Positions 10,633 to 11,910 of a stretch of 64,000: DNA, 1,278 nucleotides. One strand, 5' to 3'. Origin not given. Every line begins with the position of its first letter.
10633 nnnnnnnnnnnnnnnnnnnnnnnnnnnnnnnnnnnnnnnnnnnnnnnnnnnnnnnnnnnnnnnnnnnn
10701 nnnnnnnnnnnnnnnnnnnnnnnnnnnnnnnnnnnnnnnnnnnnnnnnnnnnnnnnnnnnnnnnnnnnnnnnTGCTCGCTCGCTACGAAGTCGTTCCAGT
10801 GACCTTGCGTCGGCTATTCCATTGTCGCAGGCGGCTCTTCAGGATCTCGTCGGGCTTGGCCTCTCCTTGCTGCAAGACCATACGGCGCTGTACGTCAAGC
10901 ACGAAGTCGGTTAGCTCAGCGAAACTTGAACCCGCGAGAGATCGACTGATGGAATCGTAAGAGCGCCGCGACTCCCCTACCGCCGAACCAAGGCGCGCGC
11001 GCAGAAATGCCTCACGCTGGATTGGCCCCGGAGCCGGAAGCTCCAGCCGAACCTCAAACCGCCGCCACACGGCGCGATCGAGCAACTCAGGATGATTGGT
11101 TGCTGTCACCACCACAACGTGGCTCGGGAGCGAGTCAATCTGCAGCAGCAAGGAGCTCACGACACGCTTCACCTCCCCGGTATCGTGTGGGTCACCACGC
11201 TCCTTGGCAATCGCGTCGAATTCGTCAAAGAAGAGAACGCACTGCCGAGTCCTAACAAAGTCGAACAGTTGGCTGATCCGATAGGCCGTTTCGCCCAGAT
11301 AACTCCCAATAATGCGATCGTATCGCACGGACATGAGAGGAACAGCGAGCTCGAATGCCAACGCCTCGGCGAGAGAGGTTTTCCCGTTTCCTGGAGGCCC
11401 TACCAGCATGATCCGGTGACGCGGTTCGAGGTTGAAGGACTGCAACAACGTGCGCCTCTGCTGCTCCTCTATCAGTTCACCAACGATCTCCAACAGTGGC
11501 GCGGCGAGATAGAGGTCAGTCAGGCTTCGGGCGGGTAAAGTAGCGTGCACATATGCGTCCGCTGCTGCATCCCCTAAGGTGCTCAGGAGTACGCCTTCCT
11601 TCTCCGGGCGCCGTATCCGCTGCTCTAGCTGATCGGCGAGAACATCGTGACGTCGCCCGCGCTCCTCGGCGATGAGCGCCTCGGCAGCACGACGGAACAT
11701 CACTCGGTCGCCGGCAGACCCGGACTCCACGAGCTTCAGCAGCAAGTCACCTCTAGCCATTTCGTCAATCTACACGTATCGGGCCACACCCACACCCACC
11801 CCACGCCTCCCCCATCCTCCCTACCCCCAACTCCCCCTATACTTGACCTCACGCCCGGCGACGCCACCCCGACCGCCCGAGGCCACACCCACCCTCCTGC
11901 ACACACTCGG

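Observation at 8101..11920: Low-GC two-gene island: AAA+ ATPase plus large S8 serine protease (ietAS-like)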

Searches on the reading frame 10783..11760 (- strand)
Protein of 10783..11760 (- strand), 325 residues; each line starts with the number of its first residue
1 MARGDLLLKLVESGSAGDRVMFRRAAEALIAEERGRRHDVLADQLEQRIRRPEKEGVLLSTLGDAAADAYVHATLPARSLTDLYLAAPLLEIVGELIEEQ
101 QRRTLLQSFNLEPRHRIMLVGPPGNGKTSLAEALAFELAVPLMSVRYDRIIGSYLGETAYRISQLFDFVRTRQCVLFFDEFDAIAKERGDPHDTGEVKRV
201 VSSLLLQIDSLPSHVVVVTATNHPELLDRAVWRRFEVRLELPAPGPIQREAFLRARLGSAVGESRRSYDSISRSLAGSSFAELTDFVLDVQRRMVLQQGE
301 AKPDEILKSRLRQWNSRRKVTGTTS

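Call 3: search_protein_families(library=pfam, proteins=[window:10783-11760:-], max_evalue=0.01)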
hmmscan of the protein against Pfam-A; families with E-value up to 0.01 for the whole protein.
window:10783-11760:- (325 aa): 16 families
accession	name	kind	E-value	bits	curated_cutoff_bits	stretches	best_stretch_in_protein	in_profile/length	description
PF00004.35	AAA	-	7.6e-32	111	21.2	1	117-242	1-130/131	ATPase family associated with various cellular activities (AAA)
PF07728.20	AAA_5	-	2.2e-05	24.9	22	1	117-186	2-80/139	AAA domain (dynein-related subfamily)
PF05729.18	NACHT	-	3.7e-05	24.1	26.7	0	116-140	2-26/167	NACHT domain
PF20720.3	nSTAND3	-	5.8e-05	23.3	27.2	1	111-201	14-92/155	Novel STAND NTPase 3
PF05496.18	RuvB_N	-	0.00031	21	27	1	114-144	33-63/159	Holliday junction DNA helicase RuvB P-loop domain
PF01078.27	Mg_chelatase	-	0.0007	19.5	20.3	1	113-136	21-44/207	Magnesium chelatase, subunit ChlI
PF13191.12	AAA_16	-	0.00074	20.5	32.6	1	99-150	6-63/167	AAA ATPase domain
PF00910.28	RNA_helicase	-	0.0014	19.5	21.5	1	117-203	1-77/105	RNA helicase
PF01695.23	IstB_IS21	-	0.0016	18.4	24.1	1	105-147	83-125/238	IstB-like ATP binding protein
PF13238.12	AAA_18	-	0.002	19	29.4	1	117-230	1-89/128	AAA domain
PF13671.12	AAA_33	-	0.0026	18.5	27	0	117-165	2-48/143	AAA domain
PF13521.12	AAA_28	-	0.0043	17.7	27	0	116-136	1-21/164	AAA domain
PF00005.33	ABC_tran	-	0.0045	18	25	1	108-137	5-34/137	ABC transporter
PF07724.20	AAA_2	-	0.0049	17.4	27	0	115-208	4-98/166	AAA domain (Cdc48 subfamily)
PF13401.12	AAA_22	-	0.0051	17.6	27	0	117-138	8-29/130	AAA domain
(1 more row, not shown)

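Call 4: search_protein_families(library=padloc, proteins=[window:10783-11760:-], max_evalue=0.01)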
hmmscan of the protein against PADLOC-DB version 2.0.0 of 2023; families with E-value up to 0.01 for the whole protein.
window:10783-11760:- (325 aa): 9 families
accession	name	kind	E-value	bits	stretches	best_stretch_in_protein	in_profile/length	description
PDLC04232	IetA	-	3.4e-134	445.4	1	1-320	1-322/330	-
PDLC04231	IetA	-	4.7e-82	273.7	1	1-245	1-248/262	-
PDLC02196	IetA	-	1.1e-77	259.9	1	5-313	5-321/374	-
PDLC02195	IetA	-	1.4e-64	216.8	1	86-303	109-326/395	-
PDLC00914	TRIP13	-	2.6e-13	48.1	1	116-260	73-234/302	TRIP13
PDLC00915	TRIP13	-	4.8e-13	47.2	1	117-288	66-251/302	TRIP13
PDLC04140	mad8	-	3.8e-05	21.3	1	109-140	22-53/314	mads_8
PDLC01045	Csx3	-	0.0049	14.1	1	93-135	94-128/286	Csx3-AAA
PDLC05079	PDC-S73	-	0.0054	13.6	1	111-137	188-214/752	-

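Call 5: search_protein_families(library=ncbifam, proteins=[window:10783-11760:-], max_evalue=0.01)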
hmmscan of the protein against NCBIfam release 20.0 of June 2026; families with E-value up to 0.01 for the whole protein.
window:10783-11760:- (325 aa): 29 families (the best 25 are shown)
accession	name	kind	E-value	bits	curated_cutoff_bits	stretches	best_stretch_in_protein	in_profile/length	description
NF042959.1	IteA_antiphage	equivalog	1.6e-65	221.7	510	1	71-308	82-319/367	anti-phage ATPase IteA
TIGR01243.1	CDC48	subfamily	9e-25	87.1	802.65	1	105-245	478-623/733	CDC48 family AAA ATPase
NF003069.1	PRK03992.1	subfamily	1.2e-24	87.2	500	1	102-287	153-345/379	proteasome-activating nucleotidase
TIGR01241.2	FtsH_fam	equivalog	6.5e-24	84.6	600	1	117-287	198-375/598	ATP-dependent zinc metalloprotease FtsH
TIGR01242.2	TIGR01242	subfamily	3.8e-23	82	500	1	101-283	135-324/362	proteasome-activating nucleotidase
NF047747.1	PrtsmActNtasePan2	equivalog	5e-20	72.1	700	1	95-282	165-360/397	proteasome-activating nucleotidase Pan2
NF047748.1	PrtsmActNtasePan1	equivalog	7.9e-20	71.2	750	1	103-254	171-329/405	proteasome-activating nucleotidase Pan1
NF041006.2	cell_div_CdvC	equivalog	1.8e-19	69.9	650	1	109-303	129-334/370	cell division protein CdvC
NF008004.0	PRK10733.1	equivalog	7.7e-19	67.1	1008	1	91-287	162-365/644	ATP-dependent zinc metalloprotease FtsH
TIGR03689.1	pup_AAA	equivalog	1.2e-15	57.3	504.75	1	102-244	204-365/512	proteasome ATPase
TIGR03922.1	T7SS_EccA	equivalog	5.3e-10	38.5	466.65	1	115-221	313-423/557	type VII secretion AAA-ATPase EccA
NF003229.0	PRK04195.1-5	equivalog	5.3e-08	32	280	1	114-202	44-129/413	replication factor C large subunit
NF003745.1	PRK05342.1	equivalog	3.1e-06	26.3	359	1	115-197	110-199/418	ATP-dependent Clp protease ATP-binding subunit ClpX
NF038214.1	IS21_help_AAA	equivalog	8.8e-06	25.6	200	1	97-149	73-125/232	IS21-like element helper ATPase IstB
TIGR00382.1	clpX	equivalog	1.4e-05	24.3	370.75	1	114-197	117-207/414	ATP-dependent protease ATP-binding subunit ClpX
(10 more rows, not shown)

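Call 25: search_solved_structures(query=window:10783-11760:-, max_evalue=1e-10)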
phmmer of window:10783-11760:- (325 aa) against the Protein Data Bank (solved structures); distinct sequences matched with E-value up to 1e-10: 265 (the best 60 are shown).
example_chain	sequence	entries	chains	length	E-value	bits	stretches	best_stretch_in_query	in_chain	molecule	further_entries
7wub_D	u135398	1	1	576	2.1e-46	162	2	107-316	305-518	Transitional endoplasmic reticulum ATPase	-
6mck_A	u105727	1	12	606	3e-46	161.5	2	107-316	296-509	Transitional endoplasmic reticulum ATPase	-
7rlj_A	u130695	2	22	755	5.5e-46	160.6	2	107-316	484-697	Transitional endoplasmic reticulum ATPase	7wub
8yka_A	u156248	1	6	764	5.7e-46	160.6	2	107-316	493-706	Transitional endoplasmic reticulum ATPase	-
7y4w_A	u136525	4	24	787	6.4e-46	160.4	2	107-316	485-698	Transitional endoplasmic reticulum ATPase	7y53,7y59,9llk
7mdm_B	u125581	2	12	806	6.8e-46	160.3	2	107-316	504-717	Transitional endoplasmic reticulum ATPase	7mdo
7bp8_A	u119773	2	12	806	6.8e-46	160.3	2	107-316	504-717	Transitional endoplasmic reticulum ATPase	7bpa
7rlf_A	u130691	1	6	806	6.8e-46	160.3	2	107-316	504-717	Transitional endoplasmic reticulum ATPase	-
9y03_A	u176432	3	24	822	6.8e-46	160.3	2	107-316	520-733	Transitional endoplasmic reticulum ATPase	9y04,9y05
7bp9_A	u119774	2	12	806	6.8e-46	160.3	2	107-316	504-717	Transitional endoplasmic reticulum ATPase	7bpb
7k57_A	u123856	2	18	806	6.8e-46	160.3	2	107-316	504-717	Transitional endoplasmic reticulum ATPase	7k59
10qq_A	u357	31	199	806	6.8e-46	160.3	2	107-316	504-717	Transitional endoplasmic reticulum ATPase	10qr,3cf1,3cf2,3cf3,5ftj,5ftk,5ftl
7l5w_A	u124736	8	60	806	6.8e-46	160.3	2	107-316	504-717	Transitional endoplasmic reticulum ATPase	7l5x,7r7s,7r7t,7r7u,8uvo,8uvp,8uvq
5c19_A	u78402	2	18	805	6.8e-46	160.3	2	107-316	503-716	Transitional endoplasmic reticulum ATPase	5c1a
5ifw_B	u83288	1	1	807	6.8e-46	160.3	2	107-316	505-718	Transitional endoplasmic reticulum ATPase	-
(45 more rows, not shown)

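Call 36: find_homologous_proteins(query=window:10783-11760:-, max_evalue=1e-10)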
Query window:10783-11760:- (325 aa): 8000 proteins with E <= 1e-10 among 8000 candidates; the best 120 are listed.
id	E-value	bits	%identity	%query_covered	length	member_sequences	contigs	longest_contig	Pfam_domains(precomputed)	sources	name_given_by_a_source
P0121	1.7e-201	686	100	98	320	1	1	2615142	PF00004.36,PF07728.21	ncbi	ncbi:MAG: ATP-binding protein [Dehalococcoidia bacterium]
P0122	3.9e-118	412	60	100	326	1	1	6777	PF00004.36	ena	-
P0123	2.7e-116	406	61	100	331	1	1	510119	PF00004.36,PF20720.4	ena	-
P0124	2.7e-114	400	59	98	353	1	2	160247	PF00004.36,PF07728.21,PF20720.4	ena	-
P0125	4.6e-114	399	58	98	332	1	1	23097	PF00004.36,PF20720.4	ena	-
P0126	4.7e-114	399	61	98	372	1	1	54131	PF00004.36,PF20720.4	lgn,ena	-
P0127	5.0e-114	399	61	98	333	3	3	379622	PF00004.36,PF07728.21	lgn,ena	-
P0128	5.8e-113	395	59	98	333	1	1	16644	PF05729.19,PF00004.36,PF20720.4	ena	-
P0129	6.4e-113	395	59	98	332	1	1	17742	PF00004.36,PF20720.4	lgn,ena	-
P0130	7.8e-112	392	58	98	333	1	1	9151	PF00004.36,PF20720.4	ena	-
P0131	1.1e-111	391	60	98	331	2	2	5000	PF00004.36,PF20720.4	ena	-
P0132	4.8e-111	389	58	98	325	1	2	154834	PF00004.36,PF20720.4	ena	-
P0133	2.1e-110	387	58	99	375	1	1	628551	PF00004.36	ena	-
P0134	9.6e-110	385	59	98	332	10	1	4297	PF00004.36,PF13238.13,PF20720.4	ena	-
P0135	3.2e-108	380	56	100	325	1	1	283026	PF00004.36,PF13238.13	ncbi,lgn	-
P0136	3.4e-108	380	56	98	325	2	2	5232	PF00004.36,PF20720.4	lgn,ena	-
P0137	8.6e-108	378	56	99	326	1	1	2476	PF00004.36,PF20720.4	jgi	jgi:SpoVK/Ycf46/Vps4 family AAA+-type ATPase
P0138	2.8e-107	377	56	100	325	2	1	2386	PF00004.36,PF20720.4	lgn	-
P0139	3.7e-107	376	56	98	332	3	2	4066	PF05729.19,PF00004.36,PF13238.13,PF05496.19,PF20720.4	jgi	-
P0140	6.3e-107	376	59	98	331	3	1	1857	PF00004.36,PF20720.4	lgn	-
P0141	6.8e-107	375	56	100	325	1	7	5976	PF00004.36,PF13238.13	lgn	-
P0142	8.8e-107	375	56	100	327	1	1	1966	PF00004.36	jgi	jgi:SpoVK/Ycf46/Vps4 family AAA+-type ATPase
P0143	9.2e-107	375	59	98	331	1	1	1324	PF00004.36,PF13238.13,PF20720.4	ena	-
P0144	1.6e-106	374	57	98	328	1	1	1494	PF00004.36,PF20720.4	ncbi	-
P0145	2.9e-106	373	57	98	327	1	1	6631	PF00004.36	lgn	-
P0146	3.3e-106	373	56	99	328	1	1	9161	PF00004.36,PF20720.4,PF13191.13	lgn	-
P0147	4.9e-106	373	58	98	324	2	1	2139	PF00004.36,PF20720.4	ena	-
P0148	6.3e-106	372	57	99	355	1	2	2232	PF00004.36,PF05496.19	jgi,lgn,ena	-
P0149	1.5e-105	371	57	98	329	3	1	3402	PF00004.36,PF20720.4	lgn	-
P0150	2.2e-105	371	60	98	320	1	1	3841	PF00004.36,PF07728.21,PF20720.4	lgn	-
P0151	2.2e-105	370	57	98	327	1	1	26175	PF00004.36,PF07728.21,PF20720.4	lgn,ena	-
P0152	2.7e-105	370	56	99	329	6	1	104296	PF00004.36,PF20720.4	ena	-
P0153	3.2e-105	370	55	98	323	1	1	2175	PF00004.36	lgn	-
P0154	4.1e-105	370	58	98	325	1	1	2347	PF00004.36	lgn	-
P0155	4.8e-105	369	57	98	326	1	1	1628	PF00004.36,PF20720.4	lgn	-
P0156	5.3e-105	369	57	98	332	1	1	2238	PF00004.36,PF20720.4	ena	-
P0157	6.6e-105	369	57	98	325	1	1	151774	PF00004.36,PF20720.4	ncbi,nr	ncbi:MAG: AAA family ATPase [Phycisphaeraceae bacterium]|nr:AAA family ATPase [Phycisphaeraceae bact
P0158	6.7e-105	369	57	98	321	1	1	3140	PF00004.36,PF20720.4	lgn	-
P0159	7.1e-105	369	55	100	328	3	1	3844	PF00004.36,PF20720.4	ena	-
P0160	8.5e-105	369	56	99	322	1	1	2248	PF00004.36,PF20720.4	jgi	jgi:SpoVK/Ycf46/Vps4 family AAA+-type ATPase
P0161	1.0e-104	368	56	99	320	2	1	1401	PF00004.36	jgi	jgi:AAA+ superfamily predicted ATPase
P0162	1.9e-104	367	56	98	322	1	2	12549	PF00004.36,PF20720.4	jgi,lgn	-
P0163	2.1e-104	367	58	98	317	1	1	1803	PF05729.19,PF00004.36,PF05496.19,PF07728.21,PF01078.28,PF20720.4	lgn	-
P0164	2.9e-104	367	56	99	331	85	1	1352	PF00004.36,PF05496.19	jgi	-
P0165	2.9e-104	367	55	99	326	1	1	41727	PF00004.36,PF05496.19,PF20720.4,PF13191.13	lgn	-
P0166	3.0e-104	367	55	98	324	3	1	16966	PF00004.36,PF20720.4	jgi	-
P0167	3.0e-104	367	56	98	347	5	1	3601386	PF00004.36,PF20720.4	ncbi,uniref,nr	ncbi:AAA ATPase central domain protein [Desulfofundulus kuznetsovii DSM 6115]|uniref:AAA ATPase cent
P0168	3.9e-104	366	57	98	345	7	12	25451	PF00004.36,PF07728.21,PF20720.4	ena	-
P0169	5.0e-104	366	57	98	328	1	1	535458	PF00004.36,PF20720.4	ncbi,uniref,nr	ncbi:AAA family ATPase [Paenibacillus radicis (ex Gao et al. 2016)]|uniref:ATPase n=1 Tax=Paenibacil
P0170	5.2e-104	366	54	100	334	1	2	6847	PF00004.36,PF05496.19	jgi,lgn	-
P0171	5.4e-104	366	55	100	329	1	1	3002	PF00004.36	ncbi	-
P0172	5.6e-104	366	55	98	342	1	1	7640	PF00004.36,PF20720.4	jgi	-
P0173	6.7e-104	366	57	98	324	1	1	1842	PF00004.36,PF20720.4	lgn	-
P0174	8.0e-104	365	57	98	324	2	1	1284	PF13671.13,PF00004.36,PF05496.19,PF20720.4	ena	-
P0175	9.7e-104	365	58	98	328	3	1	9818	PF00004.36,PF20720.4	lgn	-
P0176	1.1e-103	365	57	99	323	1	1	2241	PF00004.36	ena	-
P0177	1.4e-103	365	56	99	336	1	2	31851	PF00004.36,PF20720.4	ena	-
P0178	1.5e-103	364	57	98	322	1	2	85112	PF00004.36,PF20720.4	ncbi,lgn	ncbi:MAG: AAA family ATPase [Candidatus Binatia bacterium]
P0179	1.6e-103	364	57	98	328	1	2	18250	PF00004.36,PF20720.4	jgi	jgi:SpoVK/Ycf46/Vps4 family AAA+-type ATPase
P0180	1.7e-103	364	57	99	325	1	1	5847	PF00004.36,PF20720.4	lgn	-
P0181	1.9e-103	364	56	98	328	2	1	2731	PF00004.36,PF20720.4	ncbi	-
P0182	2.0e-103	364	57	98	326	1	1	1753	PF00004.36,PF20720.4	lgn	-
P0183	2.0e-103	364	55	98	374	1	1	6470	PF00004.36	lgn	-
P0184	2.0e-103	364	57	98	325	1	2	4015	PF00004.36,PF05496.19,PF20720.4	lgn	-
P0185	2.1e-103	364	57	98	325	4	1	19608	PF00004.36,PF20720.4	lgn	-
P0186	2.2e-103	364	57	98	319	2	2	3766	PF00004.36,PF05496.19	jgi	jgi:SpoVK/Ycf46/Vps4 family AAA+-type ATPase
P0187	2.6e-103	364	57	98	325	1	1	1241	PF00004.36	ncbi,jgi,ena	jgi:SpoVK/Ycf46/Vps4 family AAA+-type ATPase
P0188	3.1e-103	363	55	98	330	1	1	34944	PF00004.36,PF20720.4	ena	-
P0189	3.1e-103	363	58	98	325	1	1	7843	PF00004.36,PF07728.21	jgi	jgi:SpoVK/Ycf46/Vps4 family AAA+-type ATPase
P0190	3.2e-103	363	58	99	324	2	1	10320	PF00004.36,PF07728.21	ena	-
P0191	3.2e-103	363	57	98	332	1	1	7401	PF00004.36,PF07728.21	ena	-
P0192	3.3e-103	363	55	100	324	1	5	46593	PF00004.36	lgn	-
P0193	3.3e-103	363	56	98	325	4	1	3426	PF00004.36,PF05496.19,PF20720.4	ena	-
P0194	3.3e-103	363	55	99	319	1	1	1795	PF00004.36,PF13238.13,PF05496.19,PF01078.28,PF20720.4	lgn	-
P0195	3.9e-103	363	56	100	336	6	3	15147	PF00004.36,PF05673.20,PF20720.4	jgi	-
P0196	4.1e-103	363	57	98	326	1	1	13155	PF00004.36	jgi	jgi:SpoVK/Ycf46/Vps4 family AAA+-type ATPase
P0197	4.6e-103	363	55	94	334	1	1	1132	PF00004.36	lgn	-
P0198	4.8e-103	363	56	99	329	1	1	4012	PF00004.36,PF05496.19,PF20720.4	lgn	-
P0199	5.1e-103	363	56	98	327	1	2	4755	PF00004.36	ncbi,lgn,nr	ncbi:MAG: ATP-binding protein [Gemmataceae bacterium]|nr:ATP-binding protein [Gemmataceae bacterium]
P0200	5.4e-103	363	56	98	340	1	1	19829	PF00004.36,PF20720.4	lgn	-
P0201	6.1e-103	362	55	99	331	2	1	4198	PF00004.36,PF20720.4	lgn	-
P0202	6.5e-103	362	58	99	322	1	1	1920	PF00004.36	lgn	-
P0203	7.2e-103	362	55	98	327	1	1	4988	PF00004.36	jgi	jgi:SpoVK/Ycf46/Vps4 family AAA+-type ATPase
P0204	7.2e-103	362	58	99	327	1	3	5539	PF00004.36,PF07728.21,PF20720.4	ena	-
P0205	7.6e-103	362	55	98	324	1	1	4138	PF00004.36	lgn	-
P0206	7.6e-103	362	56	98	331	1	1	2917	PF00004.36,PF05496.19,PF20720.4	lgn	-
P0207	8.1e-103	362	55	98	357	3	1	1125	PF00004.36,PF20720.4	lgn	-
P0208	9.3e-103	362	56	98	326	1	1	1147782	PF00004.36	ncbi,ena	-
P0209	9.5e-103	362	55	99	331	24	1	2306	PF00004.36,PF05496.19,PF20720.4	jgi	jgi:SpoVK/Ycf46/Vps4 family AAA+-type ATPase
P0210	9.6e-103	362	55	100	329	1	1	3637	PF00004.36,PF20720.4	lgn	-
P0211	1.0e-102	362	55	97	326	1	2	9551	PF00004.36,PF20720.4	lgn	-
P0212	1.1e-102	362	55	98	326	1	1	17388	PF00004.36,PF07728.21,PF20720.4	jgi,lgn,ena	-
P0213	1.1e-102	362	57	98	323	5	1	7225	PF00004.36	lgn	-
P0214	1.1e-102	362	56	100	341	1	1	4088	PF00004.36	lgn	-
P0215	1.2e-102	362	56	99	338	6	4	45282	PF00004.36,PF05496.19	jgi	jgi:AAA+ superfamily predicted ATPase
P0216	1.2e-102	361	55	99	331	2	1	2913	PF00004.36,PF05496.19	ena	-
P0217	1.2e-102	361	55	98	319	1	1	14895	PF00004.36,PF20720.4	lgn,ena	-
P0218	1.2e-102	361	57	98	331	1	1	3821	PF00004.36,PF05496.19,PF20720.4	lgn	-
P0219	1.3e-102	361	56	98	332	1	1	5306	PF05729.19,PF00004.36,PF05496.19,PF20720.4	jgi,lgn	jgi:hypothetical protein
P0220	1.3e-102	361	54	100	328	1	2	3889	PF00004.36,PF05496.19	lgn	-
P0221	1.3e-102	361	54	99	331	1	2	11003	PF05729.19,PF00004.36,PF05496.19,PF20720.4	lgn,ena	-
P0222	1.4e-102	361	56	98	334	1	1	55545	PF00004.36,PF20720.4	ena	-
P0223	1.5e-102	361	58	98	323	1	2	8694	PF00004.36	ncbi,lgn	-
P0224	1.5e-102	361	55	100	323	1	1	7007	PF00004.36,PF20720.4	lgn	-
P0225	1.5e-102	361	56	99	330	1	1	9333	PF00004.36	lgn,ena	-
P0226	1.5e-102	361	56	100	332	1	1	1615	PF00004.36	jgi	jgi:chromosomal replication initiation ATPase DnaA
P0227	1.6e-102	361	56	98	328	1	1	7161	PF00004.36,PF20720.4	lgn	-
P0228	1.6e-102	361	55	98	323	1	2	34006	PF00004.36,PF05496.19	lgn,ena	-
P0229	1.6e-102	361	57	98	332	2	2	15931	PF00004.36,PF07728.21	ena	-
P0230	1.8e-102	361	54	98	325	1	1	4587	PF00004.36,PF20720.4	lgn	-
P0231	1.9e-102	361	55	98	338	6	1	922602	PF00004.36,PF20720.4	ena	-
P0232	1.9e-102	361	57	99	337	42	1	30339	PF00004.36,PF20720.4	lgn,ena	-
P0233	2.0e-102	361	56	98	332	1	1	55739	PF00004.36,PF20720.4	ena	-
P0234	2.1e-102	361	55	99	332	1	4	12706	PF00004.36,PF05496.19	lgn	-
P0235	2.3e-102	361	55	100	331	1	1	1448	PF05729.19,PF00004.36,PF20720.4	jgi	jgi:AAA+ superfamily predicted ATPase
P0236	2.4e-102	361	54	99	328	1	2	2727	PF00004.36,PF13238.13,PF07728.21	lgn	-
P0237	2.4e-102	360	57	98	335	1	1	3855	PF00004.36,PF20720.4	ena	-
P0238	2.4e-102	360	55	99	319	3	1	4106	PF00004.36,PF20720.4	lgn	-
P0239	2.5e-102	360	56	99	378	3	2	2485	PF00004.36,PF05496.19,PF20720.4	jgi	jgi:hypothetical protein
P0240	2.5e-102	360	57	98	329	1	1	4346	PF00004.36,PF20720.4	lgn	-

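Call 78: predict_structure(alignment_id=A6)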
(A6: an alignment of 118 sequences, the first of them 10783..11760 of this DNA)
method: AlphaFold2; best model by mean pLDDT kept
length: 325 residues; sequences in the alignment: 118
mean_pLDDT: 87.3   pTM: 0.74
mean pLDDT of the five models: 87.3, 86.0, 85.4, 84.2, 83.1
residues with pLDDT >= 90: 196; 70-90: 94; 50-70: 21; < 50: 14
segments of 3 or more residues with pLDDT < 50: 52-62
pLDDT, mean of each block of 10 residues (from residue 1): 83 83 90 91 86 43 68 96 94 98 97 97 95 98 94 85 93 95 69 68 89 97 87 94 94 90 74 94 95 90 90 90 56
secondary structure, 60 per line:
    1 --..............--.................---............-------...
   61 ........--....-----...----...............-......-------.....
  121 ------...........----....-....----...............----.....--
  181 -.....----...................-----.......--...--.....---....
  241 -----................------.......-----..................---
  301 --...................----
elements in order: H3-16 H19-35 H39-50 H58-68 E71-74 H87-101 H103-108 E116-120 H127-137 E142-145 H147-150 H155-169 E174-178 H182-186 H191-209 E215-221 H229-233 E237-240 H246-261 H268-274 H280-297 H303-321
